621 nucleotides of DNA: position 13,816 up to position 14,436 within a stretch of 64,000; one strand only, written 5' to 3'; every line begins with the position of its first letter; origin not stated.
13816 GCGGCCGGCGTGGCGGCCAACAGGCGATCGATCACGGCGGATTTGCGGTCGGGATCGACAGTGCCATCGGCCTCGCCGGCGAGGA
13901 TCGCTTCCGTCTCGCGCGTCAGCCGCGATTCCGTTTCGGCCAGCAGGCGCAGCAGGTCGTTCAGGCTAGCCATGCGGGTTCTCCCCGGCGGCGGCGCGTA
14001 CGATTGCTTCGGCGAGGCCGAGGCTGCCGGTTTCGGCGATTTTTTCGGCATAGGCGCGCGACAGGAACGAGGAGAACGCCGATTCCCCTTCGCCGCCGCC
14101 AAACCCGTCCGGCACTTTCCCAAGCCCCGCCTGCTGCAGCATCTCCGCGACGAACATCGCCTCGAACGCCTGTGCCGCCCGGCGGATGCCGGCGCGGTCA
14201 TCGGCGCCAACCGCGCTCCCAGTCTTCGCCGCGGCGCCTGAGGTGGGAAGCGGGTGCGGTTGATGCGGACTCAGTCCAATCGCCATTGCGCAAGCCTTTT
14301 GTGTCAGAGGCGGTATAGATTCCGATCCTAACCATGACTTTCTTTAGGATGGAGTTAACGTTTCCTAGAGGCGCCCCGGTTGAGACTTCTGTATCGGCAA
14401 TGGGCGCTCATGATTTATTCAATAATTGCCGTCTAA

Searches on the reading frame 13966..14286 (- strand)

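Call 5: search_protein_families(library=pfam, proteins=[window:13966-14286:-])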
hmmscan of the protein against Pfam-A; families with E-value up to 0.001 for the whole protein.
window:13966-14286:- (106 aa): 1 family
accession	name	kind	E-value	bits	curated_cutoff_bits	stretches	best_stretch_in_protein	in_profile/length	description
PF10135.14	Rod-binding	-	8.6e-08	33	25.1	1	58-97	10-50/51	Rod binding protein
